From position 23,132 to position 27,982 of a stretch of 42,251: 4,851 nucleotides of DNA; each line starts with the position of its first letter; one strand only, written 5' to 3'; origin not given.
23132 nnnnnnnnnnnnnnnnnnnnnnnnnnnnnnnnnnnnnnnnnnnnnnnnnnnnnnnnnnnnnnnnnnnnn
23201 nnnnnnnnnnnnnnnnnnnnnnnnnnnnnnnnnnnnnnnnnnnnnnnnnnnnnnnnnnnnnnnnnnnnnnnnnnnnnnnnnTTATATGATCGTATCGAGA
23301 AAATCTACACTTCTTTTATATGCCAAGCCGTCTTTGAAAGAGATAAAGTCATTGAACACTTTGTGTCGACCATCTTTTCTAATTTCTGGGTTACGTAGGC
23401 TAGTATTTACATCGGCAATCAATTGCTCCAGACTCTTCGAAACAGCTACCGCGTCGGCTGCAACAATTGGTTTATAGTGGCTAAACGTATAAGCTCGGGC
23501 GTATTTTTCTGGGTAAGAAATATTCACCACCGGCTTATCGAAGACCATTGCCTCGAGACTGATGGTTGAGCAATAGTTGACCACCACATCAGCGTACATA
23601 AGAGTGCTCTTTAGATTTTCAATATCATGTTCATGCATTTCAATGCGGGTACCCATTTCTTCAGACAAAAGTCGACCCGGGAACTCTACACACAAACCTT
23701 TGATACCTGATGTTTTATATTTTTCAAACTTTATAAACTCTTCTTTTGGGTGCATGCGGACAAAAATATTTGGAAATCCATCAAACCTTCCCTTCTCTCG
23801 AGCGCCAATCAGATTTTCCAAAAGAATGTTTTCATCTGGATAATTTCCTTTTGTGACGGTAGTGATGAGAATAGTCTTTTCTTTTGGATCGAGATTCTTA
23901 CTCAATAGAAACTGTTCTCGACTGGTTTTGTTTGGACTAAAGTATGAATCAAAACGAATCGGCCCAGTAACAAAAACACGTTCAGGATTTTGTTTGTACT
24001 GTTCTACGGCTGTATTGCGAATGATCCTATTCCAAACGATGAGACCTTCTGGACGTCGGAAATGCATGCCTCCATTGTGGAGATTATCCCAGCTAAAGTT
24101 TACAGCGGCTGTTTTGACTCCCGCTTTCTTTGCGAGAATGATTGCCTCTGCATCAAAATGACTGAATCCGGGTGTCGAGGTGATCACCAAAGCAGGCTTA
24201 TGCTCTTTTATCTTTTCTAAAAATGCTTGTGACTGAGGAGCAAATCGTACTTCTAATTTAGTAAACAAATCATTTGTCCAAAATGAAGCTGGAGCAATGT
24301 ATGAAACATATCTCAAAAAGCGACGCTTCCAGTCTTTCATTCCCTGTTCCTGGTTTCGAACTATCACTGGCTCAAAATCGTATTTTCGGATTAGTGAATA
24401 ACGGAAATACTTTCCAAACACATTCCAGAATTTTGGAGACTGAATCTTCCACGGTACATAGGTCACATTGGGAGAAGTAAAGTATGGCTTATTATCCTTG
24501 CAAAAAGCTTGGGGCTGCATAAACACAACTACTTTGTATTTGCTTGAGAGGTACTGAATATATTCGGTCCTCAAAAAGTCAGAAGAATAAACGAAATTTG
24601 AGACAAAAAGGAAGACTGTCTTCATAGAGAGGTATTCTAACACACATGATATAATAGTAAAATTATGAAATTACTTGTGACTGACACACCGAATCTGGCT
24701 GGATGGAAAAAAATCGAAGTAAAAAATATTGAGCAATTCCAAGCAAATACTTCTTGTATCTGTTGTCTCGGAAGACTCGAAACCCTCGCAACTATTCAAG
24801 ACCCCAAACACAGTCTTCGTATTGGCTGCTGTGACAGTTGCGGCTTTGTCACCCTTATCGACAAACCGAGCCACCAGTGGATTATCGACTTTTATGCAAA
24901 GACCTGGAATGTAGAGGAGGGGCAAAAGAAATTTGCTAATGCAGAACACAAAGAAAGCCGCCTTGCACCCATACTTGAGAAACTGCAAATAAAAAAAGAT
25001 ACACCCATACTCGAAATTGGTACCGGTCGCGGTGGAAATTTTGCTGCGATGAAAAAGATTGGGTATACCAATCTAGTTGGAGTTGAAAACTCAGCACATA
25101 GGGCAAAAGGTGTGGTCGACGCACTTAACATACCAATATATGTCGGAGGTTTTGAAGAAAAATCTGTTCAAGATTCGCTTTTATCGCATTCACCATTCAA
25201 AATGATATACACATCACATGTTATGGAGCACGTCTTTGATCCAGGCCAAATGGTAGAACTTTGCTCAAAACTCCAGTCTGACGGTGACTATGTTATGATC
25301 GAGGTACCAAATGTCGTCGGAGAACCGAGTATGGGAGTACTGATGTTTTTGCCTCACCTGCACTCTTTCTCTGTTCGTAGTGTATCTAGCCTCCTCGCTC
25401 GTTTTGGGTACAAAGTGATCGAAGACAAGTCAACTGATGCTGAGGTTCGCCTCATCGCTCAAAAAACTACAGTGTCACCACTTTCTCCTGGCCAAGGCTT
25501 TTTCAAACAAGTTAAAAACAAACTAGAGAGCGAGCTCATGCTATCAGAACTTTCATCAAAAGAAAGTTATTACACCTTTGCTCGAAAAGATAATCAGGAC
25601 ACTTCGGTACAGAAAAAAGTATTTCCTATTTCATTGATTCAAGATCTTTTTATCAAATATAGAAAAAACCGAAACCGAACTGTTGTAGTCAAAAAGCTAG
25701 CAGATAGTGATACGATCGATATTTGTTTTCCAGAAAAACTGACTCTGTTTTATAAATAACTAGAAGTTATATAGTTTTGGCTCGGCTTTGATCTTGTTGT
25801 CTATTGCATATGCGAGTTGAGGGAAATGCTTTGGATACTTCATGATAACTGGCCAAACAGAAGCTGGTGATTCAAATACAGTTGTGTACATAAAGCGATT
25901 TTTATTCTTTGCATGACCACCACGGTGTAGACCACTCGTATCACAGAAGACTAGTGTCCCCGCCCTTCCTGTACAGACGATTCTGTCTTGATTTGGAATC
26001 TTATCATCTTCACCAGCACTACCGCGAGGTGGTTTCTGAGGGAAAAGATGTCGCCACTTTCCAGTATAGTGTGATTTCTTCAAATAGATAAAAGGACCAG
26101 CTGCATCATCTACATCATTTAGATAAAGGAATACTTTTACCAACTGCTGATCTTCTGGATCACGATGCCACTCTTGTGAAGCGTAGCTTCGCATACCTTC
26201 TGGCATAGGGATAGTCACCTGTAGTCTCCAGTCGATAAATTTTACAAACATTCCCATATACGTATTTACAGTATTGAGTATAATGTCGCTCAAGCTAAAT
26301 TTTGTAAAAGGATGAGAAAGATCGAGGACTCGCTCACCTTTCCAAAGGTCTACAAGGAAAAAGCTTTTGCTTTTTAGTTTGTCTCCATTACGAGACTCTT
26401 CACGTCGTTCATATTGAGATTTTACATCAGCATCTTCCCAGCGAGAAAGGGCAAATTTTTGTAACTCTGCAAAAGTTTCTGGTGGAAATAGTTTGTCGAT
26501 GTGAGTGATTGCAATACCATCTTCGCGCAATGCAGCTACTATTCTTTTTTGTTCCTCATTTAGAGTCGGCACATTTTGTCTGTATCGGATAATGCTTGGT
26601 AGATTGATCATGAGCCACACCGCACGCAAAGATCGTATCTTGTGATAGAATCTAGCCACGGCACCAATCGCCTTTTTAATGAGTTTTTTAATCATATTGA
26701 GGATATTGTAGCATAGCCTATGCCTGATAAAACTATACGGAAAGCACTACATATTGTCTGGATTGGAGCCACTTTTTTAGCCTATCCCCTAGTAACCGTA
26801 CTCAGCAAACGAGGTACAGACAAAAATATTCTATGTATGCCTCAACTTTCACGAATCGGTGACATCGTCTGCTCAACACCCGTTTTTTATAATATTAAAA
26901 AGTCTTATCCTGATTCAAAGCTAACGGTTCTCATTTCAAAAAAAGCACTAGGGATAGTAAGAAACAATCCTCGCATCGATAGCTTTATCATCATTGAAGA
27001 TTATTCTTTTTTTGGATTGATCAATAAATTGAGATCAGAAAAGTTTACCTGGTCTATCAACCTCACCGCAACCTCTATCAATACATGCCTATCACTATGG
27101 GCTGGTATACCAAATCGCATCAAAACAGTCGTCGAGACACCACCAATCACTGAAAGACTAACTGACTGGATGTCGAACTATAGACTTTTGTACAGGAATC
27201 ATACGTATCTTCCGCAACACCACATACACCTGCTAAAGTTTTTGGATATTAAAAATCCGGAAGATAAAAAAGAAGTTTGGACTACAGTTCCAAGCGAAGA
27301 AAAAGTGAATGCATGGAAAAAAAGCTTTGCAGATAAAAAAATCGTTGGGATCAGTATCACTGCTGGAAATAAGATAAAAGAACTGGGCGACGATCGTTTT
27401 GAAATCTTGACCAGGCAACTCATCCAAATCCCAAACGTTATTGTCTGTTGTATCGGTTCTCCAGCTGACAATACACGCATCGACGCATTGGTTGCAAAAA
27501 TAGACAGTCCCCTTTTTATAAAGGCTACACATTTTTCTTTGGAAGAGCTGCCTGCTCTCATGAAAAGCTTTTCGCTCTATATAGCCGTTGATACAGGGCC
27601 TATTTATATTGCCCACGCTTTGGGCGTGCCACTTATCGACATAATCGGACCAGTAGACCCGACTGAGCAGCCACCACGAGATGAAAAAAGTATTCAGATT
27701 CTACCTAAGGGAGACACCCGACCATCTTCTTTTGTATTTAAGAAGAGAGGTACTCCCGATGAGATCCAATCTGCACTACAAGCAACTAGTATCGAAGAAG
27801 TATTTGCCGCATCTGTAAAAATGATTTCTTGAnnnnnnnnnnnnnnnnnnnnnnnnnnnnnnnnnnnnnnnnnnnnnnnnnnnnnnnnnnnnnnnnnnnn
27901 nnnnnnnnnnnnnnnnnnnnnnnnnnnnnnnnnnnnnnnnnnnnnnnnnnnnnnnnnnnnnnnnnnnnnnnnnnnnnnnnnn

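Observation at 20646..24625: Tandem triplet of 'SWD(N/K)' GT-B proteins as candidate new nonulosonate (sialyl) transferases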

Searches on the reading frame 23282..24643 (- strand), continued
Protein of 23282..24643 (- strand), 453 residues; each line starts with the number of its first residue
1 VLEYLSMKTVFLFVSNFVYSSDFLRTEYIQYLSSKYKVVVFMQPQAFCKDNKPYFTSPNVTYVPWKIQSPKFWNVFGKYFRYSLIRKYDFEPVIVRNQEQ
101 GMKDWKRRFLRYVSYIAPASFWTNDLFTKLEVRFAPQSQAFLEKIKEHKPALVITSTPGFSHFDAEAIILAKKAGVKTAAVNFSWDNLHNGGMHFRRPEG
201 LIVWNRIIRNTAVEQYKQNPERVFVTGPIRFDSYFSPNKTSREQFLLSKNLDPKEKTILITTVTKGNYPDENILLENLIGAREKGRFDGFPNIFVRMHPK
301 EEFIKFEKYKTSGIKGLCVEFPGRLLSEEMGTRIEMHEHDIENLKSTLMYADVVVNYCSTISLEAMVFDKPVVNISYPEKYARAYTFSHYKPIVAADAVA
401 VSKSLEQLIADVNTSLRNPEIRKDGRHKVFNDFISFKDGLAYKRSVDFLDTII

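Call 49: search_solved_structures(query=A2, max_evalue=1, show_alignments=4)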
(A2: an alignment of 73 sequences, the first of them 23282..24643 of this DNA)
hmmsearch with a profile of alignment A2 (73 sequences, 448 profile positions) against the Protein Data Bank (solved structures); distinct sequences matched with E-value up to 1: 4.
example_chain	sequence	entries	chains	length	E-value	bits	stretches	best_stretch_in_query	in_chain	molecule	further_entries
8va1_A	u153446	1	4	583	7.9e-06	28.2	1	321-442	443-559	Teichoic acid ribitol-phosphate polymerase TarL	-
3obw_A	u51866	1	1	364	0.053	15.5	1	123-173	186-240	Protein pelota homolog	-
3dzc_A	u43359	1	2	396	0.088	14.8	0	190-278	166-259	UDP-N-acetylglucosamine 2-epimerase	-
1j77_A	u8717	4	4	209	0.66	11.9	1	154-195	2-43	HemO | Heme oxygenase 1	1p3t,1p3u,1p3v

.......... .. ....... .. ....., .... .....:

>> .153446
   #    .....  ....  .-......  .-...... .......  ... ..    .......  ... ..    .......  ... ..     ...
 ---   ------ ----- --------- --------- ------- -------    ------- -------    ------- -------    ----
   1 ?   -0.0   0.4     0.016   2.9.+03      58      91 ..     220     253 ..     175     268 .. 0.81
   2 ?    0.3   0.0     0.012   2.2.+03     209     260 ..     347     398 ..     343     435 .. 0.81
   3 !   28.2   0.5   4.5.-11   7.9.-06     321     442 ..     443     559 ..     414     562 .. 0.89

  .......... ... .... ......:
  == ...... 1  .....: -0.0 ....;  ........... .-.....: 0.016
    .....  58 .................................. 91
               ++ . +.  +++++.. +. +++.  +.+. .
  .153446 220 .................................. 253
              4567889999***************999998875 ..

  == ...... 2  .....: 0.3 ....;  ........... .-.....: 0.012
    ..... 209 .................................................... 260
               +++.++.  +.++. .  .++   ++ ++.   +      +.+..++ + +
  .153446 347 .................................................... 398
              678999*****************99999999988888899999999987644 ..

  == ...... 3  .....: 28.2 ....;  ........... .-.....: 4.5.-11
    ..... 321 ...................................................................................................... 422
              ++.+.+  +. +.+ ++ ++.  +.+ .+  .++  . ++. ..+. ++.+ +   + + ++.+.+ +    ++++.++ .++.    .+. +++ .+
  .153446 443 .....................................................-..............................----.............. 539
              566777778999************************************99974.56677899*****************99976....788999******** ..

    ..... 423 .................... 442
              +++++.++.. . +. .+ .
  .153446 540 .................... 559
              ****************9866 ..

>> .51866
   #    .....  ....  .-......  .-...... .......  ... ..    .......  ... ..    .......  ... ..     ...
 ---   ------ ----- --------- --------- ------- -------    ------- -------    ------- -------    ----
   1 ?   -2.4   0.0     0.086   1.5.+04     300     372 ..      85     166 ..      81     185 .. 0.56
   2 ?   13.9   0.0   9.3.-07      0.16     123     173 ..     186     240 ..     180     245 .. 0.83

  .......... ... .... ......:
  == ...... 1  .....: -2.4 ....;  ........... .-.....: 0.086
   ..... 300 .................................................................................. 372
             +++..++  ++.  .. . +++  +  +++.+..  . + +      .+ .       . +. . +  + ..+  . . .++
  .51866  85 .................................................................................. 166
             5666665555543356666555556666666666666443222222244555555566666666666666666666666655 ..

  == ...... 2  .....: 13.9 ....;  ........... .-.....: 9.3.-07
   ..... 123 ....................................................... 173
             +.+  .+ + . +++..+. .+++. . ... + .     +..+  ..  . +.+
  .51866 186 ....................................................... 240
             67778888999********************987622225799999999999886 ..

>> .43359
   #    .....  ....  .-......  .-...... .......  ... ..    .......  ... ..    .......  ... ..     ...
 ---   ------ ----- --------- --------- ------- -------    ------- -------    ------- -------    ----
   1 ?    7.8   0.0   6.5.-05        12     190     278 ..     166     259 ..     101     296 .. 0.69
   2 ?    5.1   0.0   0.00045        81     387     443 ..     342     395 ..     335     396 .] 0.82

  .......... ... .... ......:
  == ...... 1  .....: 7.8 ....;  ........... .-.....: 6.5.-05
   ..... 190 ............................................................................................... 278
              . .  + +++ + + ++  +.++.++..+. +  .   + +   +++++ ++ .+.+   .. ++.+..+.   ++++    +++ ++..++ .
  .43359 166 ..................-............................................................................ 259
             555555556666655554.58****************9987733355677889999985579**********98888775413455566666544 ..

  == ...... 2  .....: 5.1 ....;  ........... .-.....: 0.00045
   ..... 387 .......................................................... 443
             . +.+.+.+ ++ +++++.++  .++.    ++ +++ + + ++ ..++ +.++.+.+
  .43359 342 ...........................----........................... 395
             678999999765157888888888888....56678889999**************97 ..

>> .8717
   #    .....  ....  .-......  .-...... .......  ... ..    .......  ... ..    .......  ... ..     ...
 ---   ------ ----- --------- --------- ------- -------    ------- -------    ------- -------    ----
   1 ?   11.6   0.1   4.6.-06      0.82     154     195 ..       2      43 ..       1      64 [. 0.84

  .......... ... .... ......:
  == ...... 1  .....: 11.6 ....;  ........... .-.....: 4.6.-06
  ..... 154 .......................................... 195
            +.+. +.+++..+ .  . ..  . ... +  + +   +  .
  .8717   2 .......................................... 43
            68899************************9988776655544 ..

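Call 68: search_protein_representatives(alignment_id=A2)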
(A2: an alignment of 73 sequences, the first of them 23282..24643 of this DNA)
Query: 73 sequences, 448 profile positions. Proteins with E-value up to 0.001 (for the whole library): 10405; up to 1e-10: 5396; up to 1e-30: 1810. The best 150 are listed.
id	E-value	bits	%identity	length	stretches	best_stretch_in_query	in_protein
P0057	9.4e-179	611.4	-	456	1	1-446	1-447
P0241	7.4e-176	601.8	-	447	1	1-446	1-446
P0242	8.0e-173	591.8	-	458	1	2-447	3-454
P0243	1.9e-172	590.5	-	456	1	1-447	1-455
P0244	9.5e-171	585.0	-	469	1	2-446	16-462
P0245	7.8e-167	572.1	-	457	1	1-446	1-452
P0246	1.6e-164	564.5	-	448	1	1-447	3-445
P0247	4.3e-164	563.0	-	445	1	3-446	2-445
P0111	1.4e-162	558.1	-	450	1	1-446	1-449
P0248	6.8e-160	549.2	-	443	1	1-447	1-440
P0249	1.0e-159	548.6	-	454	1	1-446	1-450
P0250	5.7e-156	536.3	-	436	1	15-447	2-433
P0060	1.1e-155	535.4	-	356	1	95-447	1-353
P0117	3.1e-154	530.6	-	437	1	1-447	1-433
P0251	2.6e-145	501.2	-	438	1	12-446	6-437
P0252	1.1e-144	499.0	-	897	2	2-446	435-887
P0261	1.7e-121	422.6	-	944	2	1-444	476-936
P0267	2.5e-108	379.2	-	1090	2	2-444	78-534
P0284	1.0e-86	308.0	-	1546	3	123-445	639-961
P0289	7.9e-85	301.8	-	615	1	1-439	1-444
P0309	4.4e-81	289.4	-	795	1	2-446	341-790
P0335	2.3e-77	277.2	-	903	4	1-257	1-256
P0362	8.0e-74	265.5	-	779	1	1-445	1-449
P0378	1.0e-72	261.9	-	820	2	126-444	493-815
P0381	1.8e-72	261.1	-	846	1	1-446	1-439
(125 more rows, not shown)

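Call 69: search_protein_families(library=pfam, proteins=[P0267, P0284, P0289, P0309, P0362, P0378, P0381, P0252, P0261, P0335], max_evalue=0.0001)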
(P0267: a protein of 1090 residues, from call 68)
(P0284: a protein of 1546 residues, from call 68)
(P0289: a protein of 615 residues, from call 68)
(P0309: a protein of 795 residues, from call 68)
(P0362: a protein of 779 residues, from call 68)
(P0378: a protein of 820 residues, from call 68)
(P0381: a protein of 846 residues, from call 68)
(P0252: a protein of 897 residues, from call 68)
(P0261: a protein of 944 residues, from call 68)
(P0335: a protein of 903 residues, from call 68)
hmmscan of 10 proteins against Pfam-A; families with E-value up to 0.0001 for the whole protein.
P0267 (1090 aa): 0 families

P0284 (1546 aa): 1 family
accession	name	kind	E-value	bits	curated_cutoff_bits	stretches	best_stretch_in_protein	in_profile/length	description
PF13439.12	Glyco_transf_4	-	1.3e-08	35.5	28.5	0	1027-1121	6-102/170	Glycosyltransferase Family 4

P0289 (615 aa): 0 families

P0309 (795 aa): 1 family
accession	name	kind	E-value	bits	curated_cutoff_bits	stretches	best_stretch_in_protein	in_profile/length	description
PF04464.20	Glyphos_transf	-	9.7e-10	38.4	22.1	1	535-786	140-365/367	CDP-Glycerol:Poly(glycerophosphate) glycerophosphotransferase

P0362 (779 aa): 2 families
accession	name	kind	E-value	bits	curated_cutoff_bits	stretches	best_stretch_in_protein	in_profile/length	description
PF01522.26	Polysacc_deac_1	-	3.1e-11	43.7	23.1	1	656-718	51-112/124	Polysaccharide deacetylase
PF04464.20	Glyphos_transf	-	2.2e-09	37.2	22.1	1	193-447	137-366/367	CDP-Glycerol:Poly(glycerophosphate) glycerophosphotransferase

P0378 (820 aa): 0 families

P0381 (846 aa): 2 families
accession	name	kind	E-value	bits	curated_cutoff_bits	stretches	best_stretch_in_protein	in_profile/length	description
PF04464.20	Glyphos_transf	-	3.6e-14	52.9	22.1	1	183-435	136-365/367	CDP-Glycerol:Poly(glycerophosphate) glycerophosphotransferase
PF13489.12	Methyltransf_23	-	4.6e-08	33.4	27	1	571-722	10-162/164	Methyltransferase domain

P0252 (897 aa): 1 family
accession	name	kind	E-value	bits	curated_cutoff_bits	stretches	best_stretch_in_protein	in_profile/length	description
PF04464.20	Glyphos_transf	-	7.6e-27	94.6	22.1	2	170-430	135-366/367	CDP-Glycerol:Poly(glycerophosphate) glycerophosphotransferase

P0261 (944 aa): 1 family
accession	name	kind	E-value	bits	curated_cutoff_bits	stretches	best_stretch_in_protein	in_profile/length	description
PF04464.20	Glyphos_transf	-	2.9e-24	86.1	22.1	2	186-450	135-366/367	CDP-Glycerol:Poly(glycerophosphate) glycerophosphotransferase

P0335 (903 aa): 0 families

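Call 73: search_protein_families(library=ncbifam, alignment_id=A2, max_evalue=0.001)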
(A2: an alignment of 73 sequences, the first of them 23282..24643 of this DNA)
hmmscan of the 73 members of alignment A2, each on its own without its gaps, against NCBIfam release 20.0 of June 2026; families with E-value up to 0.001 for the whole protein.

A. member 1, window:23282-24643:- (453 aa): 2 families
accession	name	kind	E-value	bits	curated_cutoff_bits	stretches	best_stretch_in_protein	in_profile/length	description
NF046086.1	BFO_1060_trans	domain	1.7e-24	86.6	200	2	130-282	29-189/365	BFO_1060 family glycosyltransferase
TIGR04396.2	surf_polysacc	subfamily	1.1e-10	41.2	125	1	292-452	225-362/427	surface carbohydrate biosynthesis protein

B. families by the number of members that match (of 73 scanned): 6 families
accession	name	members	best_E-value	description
NF046086.1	BFO_1060_trans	73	6e-28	BFO_1060 family glycosyltransferase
TIGR04396.2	surf_polysacc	70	2.9e-14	surface carbohydrate biosynthesis protein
NF010134.0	PRK13608.1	3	9.1e-05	diglucosyl diacylglycerol synthase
NF041711.1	TagprimaseTarB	2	9.3e-05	teichoic acid glycerol-phosphate primase TarB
NF041713.1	Tar_polymTarL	1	3.3e-05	teichoic acid ribitol-phosphate polymerase TarL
NF010135.0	PRK13609.1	1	0.00073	diglucosyl diacylglycerol synthase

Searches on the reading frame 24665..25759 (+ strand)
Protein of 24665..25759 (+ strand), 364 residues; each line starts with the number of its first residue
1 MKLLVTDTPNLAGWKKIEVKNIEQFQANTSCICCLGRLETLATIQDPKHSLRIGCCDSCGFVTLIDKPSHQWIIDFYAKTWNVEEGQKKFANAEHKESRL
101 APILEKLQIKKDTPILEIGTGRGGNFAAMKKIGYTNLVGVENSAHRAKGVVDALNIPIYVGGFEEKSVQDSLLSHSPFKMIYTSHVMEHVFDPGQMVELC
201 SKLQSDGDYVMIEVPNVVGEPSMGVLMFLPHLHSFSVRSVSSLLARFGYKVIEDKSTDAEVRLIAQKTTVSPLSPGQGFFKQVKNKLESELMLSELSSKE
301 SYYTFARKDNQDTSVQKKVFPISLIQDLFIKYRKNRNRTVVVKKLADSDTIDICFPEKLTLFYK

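Call 6: search_protein_families(library=pfam, proteins=[window:24665-25759:+], max_evalue=0.01)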
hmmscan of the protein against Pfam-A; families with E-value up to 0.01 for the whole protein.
window:24665-25759:+ (364 aa): 3 families
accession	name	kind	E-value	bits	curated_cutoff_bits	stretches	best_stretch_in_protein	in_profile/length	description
PF13489.12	Methyltransf_23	-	1.2e-13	51.5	27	1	95-253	4-163/164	Methyltransferase domain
PF08241.18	Methyltransf_11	-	0.0034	18.4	21.2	1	116-203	1-86/95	Methyltransferase domain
PF13649.12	Methyltransf_25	-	0.0077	17.3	27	0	115-200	1-86/97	Methyltransferase domain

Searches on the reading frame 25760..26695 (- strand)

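Call 6: search_protein_families(library=pfam, proteins=[window:25760-26695:-], max_evalue=0.01)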
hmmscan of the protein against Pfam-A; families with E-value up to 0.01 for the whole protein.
window:25760-26695:- (311 aa): 1 family
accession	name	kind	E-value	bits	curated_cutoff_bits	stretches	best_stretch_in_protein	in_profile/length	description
PF05721.19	PhyH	-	1.5e-08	35.7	22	1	64-262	7-205/213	Phytanoyl-CoA dioxygenase (PhyH)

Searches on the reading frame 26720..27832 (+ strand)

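Call 6: search_protein_families(library=pfam, proteins=[window:26720-27832:+], max_evalue=0.01)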
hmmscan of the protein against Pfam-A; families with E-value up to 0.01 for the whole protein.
window:26720-27832:+ (370 aa): 1 family
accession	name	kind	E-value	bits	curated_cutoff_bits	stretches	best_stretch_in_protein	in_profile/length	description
PF01075.23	Glyco_transf_9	-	1.4e-15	57.7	22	1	173-328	74-228/247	Glycosyltransferase family 9 (heptosyltransferase)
